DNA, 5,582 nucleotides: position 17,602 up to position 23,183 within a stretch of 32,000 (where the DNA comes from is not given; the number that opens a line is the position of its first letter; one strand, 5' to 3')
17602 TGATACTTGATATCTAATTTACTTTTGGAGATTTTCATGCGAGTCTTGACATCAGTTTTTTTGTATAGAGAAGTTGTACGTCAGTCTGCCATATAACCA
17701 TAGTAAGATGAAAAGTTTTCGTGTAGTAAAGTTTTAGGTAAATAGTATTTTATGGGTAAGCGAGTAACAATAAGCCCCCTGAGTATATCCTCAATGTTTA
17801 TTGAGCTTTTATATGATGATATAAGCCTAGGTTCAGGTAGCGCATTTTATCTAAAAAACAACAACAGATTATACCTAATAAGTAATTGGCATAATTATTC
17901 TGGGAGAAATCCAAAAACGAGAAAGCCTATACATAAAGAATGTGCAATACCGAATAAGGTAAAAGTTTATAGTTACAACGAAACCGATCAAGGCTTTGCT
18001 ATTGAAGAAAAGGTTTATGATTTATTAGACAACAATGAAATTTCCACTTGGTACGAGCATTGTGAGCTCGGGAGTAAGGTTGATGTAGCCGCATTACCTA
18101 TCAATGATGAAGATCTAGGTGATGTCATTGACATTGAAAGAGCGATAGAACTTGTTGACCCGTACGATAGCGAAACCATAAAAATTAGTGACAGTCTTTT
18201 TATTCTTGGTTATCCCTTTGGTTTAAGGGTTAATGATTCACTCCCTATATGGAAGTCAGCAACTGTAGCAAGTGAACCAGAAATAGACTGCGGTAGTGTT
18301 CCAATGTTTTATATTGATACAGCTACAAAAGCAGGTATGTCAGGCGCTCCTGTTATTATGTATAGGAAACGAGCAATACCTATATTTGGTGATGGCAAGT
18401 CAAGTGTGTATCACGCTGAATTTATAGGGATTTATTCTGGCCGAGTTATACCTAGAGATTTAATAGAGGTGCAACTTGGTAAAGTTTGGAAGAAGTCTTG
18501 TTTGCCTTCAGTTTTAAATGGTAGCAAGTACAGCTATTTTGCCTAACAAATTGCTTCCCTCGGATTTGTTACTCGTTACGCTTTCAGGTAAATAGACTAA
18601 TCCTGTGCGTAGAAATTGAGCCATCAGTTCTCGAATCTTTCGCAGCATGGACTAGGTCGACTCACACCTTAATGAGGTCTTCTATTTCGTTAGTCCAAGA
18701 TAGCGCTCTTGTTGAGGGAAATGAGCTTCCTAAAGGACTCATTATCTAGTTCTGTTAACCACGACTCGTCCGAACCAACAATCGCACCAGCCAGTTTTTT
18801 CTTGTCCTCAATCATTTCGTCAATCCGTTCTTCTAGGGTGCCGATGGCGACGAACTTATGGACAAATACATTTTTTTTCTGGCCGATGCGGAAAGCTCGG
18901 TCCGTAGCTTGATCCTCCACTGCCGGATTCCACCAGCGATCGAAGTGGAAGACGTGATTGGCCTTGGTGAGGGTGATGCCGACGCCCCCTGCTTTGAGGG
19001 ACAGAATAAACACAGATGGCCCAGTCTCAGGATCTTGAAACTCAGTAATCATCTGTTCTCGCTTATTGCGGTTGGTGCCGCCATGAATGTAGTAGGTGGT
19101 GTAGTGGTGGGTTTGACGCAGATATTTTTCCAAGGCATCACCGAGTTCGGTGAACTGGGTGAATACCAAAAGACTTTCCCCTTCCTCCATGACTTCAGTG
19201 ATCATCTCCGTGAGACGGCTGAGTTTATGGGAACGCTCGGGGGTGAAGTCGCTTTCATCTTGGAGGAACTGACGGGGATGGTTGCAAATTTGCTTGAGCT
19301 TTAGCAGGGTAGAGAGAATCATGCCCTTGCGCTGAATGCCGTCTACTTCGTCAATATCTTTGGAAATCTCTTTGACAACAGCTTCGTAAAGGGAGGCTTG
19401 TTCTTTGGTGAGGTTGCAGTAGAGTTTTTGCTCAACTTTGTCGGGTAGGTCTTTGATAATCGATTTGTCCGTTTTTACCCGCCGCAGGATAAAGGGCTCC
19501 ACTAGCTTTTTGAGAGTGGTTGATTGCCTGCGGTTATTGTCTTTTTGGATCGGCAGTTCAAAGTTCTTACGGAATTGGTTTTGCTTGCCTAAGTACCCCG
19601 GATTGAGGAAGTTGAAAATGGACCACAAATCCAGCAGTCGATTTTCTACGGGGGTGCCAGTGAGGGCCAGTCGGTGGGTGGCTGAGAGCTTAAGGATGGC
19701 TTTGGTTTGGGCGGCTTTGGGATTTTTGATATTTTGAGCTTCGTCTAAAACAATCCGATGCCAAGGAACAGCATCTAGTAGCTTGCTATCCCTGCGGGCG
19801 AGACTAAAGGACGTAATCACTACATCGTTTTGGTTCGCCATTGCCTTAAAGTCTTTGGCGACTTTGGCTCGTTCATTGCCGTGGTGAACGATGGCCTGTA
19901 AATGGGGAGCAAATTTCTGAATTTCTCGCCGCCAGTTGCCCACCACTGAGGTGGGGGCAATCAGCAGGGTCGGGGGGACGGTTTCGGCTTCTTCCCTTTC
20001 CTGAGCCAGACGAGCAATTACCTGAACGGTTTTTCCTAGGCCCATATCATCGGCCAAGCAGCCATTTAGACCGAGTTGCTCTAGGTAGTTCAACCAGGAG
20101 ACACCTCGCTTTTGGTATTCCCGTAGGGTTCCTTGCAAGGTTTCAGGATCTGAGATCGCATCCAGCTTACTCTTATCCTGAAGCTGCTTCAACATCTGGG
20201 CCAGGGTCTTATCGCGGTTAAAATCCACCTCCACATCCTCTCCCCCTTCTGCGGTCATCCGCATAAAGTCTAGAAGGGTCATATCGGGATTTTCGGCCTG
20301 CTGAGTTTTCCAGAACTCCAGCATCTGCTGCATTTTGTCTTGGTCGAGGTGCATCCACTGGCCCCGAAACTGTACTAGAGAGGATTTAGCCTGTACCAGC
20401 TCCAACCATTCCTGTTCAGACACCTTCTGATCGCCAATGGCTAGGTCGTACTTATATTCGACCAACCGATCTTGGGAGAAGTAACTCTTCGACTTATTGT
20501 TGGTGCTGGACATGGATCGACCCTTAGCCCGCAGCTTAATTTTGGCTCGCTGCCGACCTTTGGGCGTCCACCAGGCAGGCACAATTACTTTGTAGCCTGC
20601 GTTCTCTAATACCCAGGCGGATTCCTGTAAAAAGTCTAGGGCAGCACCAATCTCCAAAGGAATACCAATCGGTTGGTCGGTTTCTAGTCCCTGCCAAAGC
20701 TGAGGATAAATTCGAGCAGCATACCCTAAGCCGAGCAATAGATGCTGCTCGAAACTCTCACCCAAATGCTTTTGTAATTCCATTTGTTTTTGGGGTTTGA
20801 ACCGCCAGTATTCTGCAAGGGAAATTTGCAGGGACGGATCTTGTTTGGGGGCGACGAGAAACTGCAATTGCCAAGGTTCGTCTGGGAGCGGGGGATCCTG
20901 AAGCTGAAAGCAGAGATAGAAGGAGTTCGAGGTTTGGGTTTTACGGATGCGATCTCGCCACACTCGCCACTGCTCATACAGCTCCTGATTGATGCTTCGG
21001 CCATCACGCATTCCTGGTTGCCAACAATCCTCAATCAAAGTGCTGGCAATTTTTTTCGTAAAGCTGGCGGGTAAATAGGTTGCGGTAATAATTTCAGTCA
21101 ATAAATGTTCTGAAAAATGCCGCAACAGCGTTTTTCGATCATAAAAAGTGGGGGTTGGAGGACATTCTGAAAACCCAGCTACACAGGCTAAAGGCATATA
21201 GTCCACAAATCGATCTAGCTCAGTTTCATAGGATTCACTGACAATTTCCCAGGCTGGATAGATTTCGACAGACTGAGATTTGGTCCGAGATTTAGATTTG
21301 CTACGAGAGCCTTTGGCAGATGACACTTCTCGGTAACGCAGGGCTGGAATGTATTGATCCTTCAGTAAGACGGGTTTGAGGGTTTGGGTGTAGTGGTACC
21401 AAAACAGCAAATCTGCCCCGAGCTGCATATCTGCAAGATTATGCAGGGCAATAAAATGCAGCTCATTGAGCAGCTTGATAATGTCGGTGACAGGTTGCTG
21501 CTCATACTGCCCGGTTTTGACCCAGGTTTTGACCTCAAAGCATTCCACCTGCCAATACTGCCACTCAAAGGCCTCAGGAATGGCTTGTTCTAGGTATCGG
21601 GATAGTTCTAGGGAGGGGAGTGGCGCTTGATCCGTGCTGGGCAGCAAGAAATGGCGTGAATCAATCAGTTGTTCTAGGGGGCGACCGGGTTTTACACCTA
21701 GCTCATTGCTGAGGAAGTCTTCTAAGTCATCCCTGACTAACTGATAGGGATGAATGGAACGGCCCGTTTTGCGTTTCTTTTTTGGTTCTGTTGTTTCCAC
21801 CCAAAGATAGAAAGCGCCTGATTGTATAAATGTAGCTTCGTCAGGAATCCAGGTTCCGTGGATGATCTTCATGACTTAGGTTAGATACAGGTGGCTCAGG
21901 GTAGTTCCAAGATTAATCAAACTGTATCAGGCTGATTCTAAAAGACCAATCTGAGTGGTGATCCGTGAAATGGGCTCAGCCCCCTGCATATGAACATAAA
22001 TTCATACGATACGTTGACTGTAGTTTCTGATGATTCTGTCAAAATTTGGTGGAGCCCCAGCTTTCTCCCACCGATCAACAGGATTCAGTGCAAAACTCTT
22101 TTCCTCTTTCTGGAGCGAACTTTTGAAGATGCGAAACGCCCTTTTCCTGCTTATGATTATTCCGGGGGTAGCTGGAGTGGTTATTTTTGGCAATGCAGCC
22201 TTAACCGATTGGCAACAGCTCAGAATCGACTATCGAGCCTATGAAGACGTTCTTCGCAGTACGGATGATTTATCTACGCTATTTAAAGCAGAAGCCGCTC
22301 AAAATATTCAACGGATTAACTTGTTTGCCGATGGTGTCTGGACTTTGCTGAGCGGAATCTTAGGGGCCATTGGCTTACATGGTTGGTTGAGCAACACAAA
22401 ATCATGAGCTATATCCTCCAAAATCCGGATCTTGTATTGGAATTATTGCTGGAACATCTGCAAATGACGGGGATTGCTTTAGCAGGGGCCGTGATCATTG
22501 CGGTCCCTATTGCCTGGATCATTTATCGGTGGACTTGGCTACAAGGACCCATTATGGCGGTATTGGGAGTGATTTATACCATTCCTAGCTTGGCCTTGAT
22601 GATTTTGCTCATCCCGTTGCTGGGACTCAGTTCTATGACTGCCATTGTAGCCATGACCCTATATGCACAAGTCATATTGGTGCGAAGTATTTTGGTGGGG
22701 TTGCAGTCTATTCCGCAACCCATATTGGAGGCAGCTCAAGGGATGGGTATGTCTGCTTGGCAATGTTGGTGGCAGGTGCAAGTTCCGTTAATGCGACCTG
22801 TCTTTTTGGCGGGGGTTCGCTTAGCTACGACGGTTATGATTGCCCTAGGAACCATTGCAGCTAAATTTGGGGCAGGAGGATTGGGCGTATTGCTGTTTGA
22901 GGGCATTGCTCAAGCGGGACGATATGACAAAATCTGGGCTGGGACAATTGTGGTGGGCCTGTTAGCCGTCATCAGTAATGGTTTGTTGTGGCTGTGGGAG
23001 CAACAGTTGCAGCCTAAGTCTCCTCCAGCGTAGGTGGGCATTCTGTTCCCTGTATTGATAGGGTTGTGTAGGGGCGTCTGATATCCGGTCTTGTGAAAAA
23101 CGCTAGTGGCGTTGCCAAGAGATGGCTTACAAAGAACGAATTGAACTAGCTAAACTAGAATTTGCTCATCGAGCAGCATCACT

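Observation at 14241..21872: Split SNF2 helicase / SWIM zinc-finger pair with an embedded Uma2 nuclease: candidate helicase-nuclease conflict module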

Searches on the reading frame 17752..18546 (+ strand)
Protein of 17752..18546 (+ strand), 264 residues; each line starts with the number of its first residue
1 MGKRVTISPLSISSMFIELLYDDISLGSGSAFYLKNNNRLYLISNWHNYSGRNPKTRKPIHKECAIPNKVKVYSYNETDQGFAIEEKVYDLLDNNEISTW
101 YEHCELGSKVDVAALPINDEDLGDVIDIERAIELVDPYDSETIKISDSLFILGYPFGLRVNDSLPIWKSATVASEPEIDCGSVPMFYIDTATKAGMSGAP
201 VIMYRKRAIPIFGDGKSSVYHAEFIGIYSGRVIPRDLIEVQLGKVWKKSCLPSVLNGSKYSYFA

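Call 3: search_protein_families(library=pfam, proteins=[window:17752-18546:+], max_evalue=0.01)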
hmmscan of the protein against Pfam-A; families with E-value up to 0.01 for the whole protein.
window:17752-18546:+ (264 aa): 1 family
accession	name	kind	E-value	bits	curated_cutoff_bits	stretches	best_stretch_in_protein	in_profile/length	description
PF13365.12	Trypsin_2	-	3e-06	28.5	27.6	1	29-205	1-138/144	Trypsin-like peptidase domain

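Call 4: search_protein_families(library=padloc, proteins=[window:17752-18546:+], max_evalue=0.01)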
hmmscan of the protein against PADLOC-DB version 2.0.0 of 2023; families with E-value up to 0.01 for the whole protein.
window:17752-18546:+ (264 aa): 4 families
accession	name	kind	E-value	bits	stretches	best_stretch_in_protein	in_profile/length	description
PDLC05022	PDC-S45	-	1e-10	39.1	1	137-233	142-239/293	-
PDLC02959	RT-Protease_XI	-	3.7e-08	30.8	1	22-227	345-501/510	single gene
PDLC02960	RT-Protease_XI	-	6.1e-08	30.1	1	24-227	348-497/506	single gene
PDLC03855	LmuA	-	0.00031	18.2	1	26-212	16-167/425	-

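Call 46: search_protein_families(library=ncbifam, proteins=[window:17752-18546:+], max_evalue=0.001)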
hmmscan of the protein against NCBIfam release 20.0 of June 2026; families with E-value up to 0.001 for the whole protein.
window:17752-18546:+ (264 aa): 0 families

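Call 82: search_protein_families(library=phrogs, proteins=[window:17752-18546:+], max_evalue=0.001)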
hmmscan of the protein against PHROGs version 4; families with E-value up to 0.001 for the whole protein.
window:17752-18546:+ (264 aa): 1 family
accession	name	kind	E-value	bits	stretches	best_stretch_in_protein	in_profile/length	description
phrog_7688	-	unknown function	3.8e-27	96.1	1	9-229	6-227/288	-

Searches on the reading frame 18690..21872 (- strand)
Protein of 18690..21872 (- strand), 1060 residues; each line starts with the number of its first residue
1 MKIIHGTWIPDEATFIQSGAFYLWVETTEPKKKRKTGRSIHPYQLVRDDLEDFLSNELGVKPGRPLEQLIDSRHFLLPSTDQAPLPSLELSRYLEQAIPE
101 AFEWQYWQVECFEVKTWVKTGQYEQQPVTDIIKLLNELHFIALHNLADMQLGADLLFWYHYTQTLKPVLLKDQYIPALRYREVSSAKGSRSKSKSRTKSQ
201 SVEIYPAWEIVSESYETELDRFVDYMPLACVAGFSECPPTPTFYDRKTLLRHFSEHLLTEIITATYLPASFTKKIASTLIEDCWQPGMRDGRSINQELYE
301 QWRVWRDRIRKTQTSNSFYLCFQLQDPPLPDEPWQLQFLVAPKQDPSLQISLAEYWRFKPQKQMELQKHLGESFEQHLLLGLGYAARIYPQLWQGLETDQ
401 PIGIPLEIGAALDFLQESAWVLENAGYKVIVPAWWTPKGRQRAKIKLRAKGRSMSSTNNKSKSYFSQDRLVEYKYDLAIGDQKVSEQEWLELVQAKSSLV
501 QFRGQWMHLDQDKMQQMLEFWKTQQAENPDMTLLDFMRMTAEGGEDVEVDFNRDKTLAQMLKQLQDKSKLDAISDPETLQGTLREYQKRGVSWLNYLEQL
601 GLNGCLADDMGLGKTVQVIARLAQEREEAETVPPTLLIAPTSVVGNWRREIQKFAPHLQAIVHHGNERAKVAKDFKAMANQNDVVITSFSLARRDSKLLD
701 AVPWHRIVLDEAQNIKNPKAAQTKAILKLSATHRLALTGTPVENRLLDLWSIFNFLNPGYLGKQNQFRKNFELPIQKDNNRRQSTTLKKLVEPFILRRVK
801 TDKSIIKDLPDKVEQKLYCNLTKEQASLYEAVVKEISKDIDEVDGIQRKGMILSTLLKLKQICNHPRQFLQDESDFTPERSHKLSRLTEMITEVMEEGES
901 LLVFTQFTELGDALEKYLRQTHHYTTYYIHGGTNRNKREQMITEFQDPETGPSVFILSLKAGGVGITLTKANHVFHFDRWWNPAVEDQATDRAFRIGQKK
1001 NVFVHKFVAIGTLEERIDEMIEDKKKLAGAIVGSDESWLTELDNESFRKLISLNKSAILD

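Call 3: search_protein_families(library=pfam, proteins=[window:18690-21872:-], max_evalue=0.01)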
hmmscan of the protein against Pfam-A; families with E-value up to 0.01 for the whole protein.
window:18690-21872:- (1060 aa): 5 families
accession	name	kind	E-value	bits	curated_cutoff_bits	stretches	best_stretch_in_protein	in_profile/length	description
PF00176.29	SNF2-rel_dom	-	3.9e-80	269.5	24.9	1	586-867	1-289/290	SNF2-related domain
PF12419.13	DUF3670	-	2.9e-41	140.8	27.6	1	400-540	2-135/136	SNF2 Helicase protein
PF00271.37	Helicase_C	-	6e-23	81.6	23.5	1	883-997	2-110/110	Helicase conserved C-terminal domain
PF04851.21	ResIII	-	2.7e-08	34.3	22.5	1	582-742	3-163/164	Type III restriction enzyme, res subunit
PF00270.35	DEAD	-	0.00016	21.9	26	1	609-742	22-161/167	DEAD/DEAH box helicase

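Call 4: search_protein_families(library=padloc, proteins=[window:18690-21872:-], max_evalue=0.01)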
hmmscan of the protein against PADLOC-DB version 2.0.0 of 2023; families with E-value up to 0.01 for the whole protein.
window:18690-21872:- (1060 aa): 33 families (the best 25 are shown)
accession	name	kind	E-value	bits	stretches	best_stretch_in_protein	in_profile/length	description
PDLC02842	DpdE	-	1.1e-137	458.4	1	551-1034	670-1157/1176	DpdE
PDLC00633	ZorD1|ZorD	-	2e-136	454.4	1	458-1048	320-899/908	"SWI2/SNF2 helicase, Mrr-like nuclease"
PDLC00632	ZorD1|ZorD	-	4.7e-111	370.5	1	561-1033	571-1081/1101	"SWI2/SNF2 helicase, Mrr-like nuclease"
PDLC00631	ZorD1|ZorD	-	1.4e-107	358.8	1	582-1031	441-909/1071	"SWI2/SNF2 helicase, Mrr-like nuclease"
PDLC00629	ZorD1|ZorD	-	7.2e-106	353.2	1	494-1029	395-952/1012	"SWI2/SNF2 helicase, Mrr-like nuclease"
PDLC00634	ZorD1|ZorD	-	3.9e-104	347.5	1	559-1029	471-966/1208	"SWI2/SNF2 helicase, Mrr-like nuclease"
PDLC02850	DpdE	-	1.4e-103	345.8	1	541-1035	768-1246/1282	DpdE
PDLC02849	DpdE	-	1.1e-102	342.7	1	555-1033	377-834/857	DpdE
PDLC02845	DpdE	-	1.9e-98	328.7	1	571-1051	832-1291/1293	DpdE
PDLC02851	DpdE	-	6.4e-86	287.1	1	558-1036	571-1039/1055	DpdE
PDLC00628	ZorD1|ZorD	-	1.6e-82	275.8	1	564-1008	494-943/1171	"SWI2/SNF2 helicase, Mrr-like nuclease"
PDLC00627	ZorD1|ZorD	-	9.7e-76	253.5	2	681-1034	606-991/1006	"SWI2/SNF2 helicase, Mrr-like nuclease"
PDLC02854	DpdE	-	2.2e-75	252.2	1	582-1032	579-1062/1083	DpdE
PDLC02848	DpdE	-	2.1e-69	232.4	1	541-909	320-674/856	DpdE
PDLC00630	ZorD1|ZorD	-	1.1e-44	151.2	2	682-1005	268-616/817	"SWI2/SNF2 helicase, Mrr-like nuclease"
PDLC02620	DrmD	-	3.6e-15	53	2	894-1017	480-598/1060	DrmD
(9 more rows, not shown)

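Call 46: search_protein_families(library=ncbifam, proteins=[window:18690-21872:-], max_evalue=0.001)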
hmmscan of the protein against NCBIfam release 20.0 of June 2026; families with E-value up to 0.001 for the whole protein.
window:18690-21872:- (1060 aa): 8 families
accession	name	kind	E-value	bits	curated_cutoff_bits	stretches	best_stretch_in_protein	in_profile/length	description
NF058637.1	helic_SCO1167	equivalog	1.4e-200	668.7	1200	1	343-1053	240-931/932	SCO1167/SCO6262 family helicase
NF053675.1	pilus_reg_Snf2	equivalog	2.7e-111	373.4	1100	1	444-1037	446-1013/1029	pilus expression-regulating Snf2 family helicase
NF041790.1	anti-phage_ZorD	equivalog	9e-95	318.5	1500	1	500-1005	498-1033/1035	type I Zorya anti-phage system protein ZorD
NF058636.1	helic_sll1366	equivalog_domain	5.5e-79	266.4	550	1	1-614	1-589/589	sll1366 family intein-prone helicase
NF038318.1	DISARM_DrmD_b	equivalog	9.3e-27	93.5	950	2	605-840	51-282/868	DISARM system SNF2-like helicase DrmD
NF038317.1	DISARM_DrmD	equivalog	1.2e-20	73.5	610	2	879-1018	482-627/1021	DISARM system SNF2-like helicase DrmD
NF041062.1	DpdE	equivalog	3.8e-11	41.7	500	2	606-772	175-326/1048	protein DpdE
TIGR04095.1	dnd_restrict_1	equivalog_domain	1.3e-06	27.7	600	1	582-742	8-169/451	DNA phosphorothioation system restriction enzyme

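Call 47: search_solved_structures(query=window:18690-21872:-, max_evalue=1e-10)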
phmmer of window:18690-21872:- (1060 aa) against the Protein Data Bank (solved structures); distinct sequences matched with E-value up to 1e-10: 81 (the best 60 are shown).
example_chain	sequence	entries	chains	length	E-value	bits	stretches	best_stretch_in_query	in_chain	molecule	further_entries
1z63_A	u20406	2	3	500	9.8e-146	490.4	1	569-1054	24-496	Helicase of the snf2/rad54 family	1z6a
6hts_G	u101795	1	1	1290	4.9e-81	276.2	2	573-874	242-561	Chromatin-remodeling ATPase INO80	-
7zi4_G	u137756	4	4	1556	8.6e-81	275.4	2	573-874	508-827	Chromatin-remodeling ATPase INO80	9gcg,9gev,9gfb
6ne3_W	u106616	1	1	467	9.3e-80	272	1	580-1031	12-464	SWI/SNF-related matrix-associated actin-dependent regulator of chromatin subfamily A membe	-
8v4y_W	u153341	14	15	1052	2e-79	270.9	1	580-1032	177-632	SWI/SNF-related matrix-associated actin-dependent regulator of chromatin subfamily A membe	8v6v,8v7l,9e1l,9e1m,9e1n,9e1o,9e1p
9ge5_G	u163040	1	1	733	2.3e-79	270.7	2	583-874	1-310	Chromatin-remodeling ATPase INO80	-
5jxr_A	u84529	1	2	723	1e-78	268.5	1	558-1032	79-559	Chromatin-remodeling complex ATPase-like protein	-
7zb5_E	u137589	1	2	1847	1.2e-78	268.3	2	559-870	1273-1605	Helicase-like protein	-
7z8s_E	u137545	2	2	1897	1.3e-78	268.1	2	559-870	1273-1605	Helicase-like protein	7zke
6g7e_B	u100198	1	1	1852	3.3e-78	266.9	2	559-870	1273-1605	Helicase-like protein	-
6pwf_K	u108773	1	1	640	3.3e-78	266.8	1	575-1033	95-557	chromatin remodeling factor ISWI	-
7z7n_E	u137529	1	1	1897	3.5e-78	266.8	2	559-870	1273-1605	Helicase-like protein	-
6fhs_G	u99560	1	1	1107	6.2e-78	265.9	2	550-871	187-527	Ino80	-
8oo7_G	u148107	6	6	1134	6.7e-78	265.8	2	550-871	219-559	Chromatin-remodeling ATPase Ino80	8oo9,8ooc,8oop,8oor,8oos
8atf_G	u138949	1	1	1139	6.8e-78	265.8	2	550-871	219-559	Ino80 ATPase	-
1z5z_A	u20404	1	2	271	1.4e-75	258.2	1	805-1054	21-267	Helicase of the snf2/rad54 family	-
8qy7_A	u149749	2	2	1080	1.6e-75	258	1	582-1029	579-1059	DEAD/DEAH box helicase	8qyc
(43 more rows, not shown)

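Call 83: search_protein_families(library=phrogs, proteins=[window:18690-21872:-], max_evalue=1e-10)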
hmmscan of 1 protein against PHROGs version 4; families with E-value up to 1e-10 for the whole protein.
window:18690-21872:- (1060 aa): 5 families
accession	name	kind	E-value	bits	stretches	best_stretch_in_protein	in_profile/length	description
phrog_29996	-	unknown function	1.1e-162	544.6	1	379-1054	533-1186/1189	-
phrog_62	-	DNA, RNA and nucleotide metabolism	6.7e-102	343.1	1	530-1046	674-1147/1881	DNA helicase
phrog_16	-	DNA, RNA and nucleotide metabolism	1.7e-15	57.3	1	575-947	261-540/986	DNA helicase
phrog_23807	-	unknown function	5.8e-14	51.8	0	887-1013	516-650/1053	-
phrog_1685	-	unknown function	1.7e-11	43.1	0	913-1044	1430-1561/2278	-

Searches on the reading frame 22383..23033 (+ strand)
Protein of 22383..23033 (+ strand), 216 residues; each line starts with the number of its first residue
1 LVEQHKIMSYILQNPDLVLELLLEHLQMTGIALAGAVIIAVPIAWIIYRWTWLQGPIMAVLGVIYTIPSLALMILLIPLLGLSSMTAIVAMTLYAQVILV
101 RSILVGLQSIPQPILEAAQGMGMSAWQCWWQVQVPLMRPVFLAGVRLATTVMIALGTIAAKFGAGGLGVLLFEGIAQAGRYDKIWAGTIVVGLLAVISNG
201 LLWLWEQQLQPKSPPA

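Call 3: search_protein_families(library=pfam, proteins=[window:22383-23033:+], max_evalue=0.01)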
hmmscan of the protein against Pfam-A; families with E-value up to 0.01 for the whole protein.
window:22383-23033:+ (216 aa): 1 family
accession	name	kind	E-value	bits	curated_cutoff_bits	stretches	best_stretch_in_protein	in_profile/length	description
PF00528.27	BPD_transp_1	-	6.5e-15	55.8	26.4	1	38-201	3-174/184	Binding-protein-dependent transport system inner membrane component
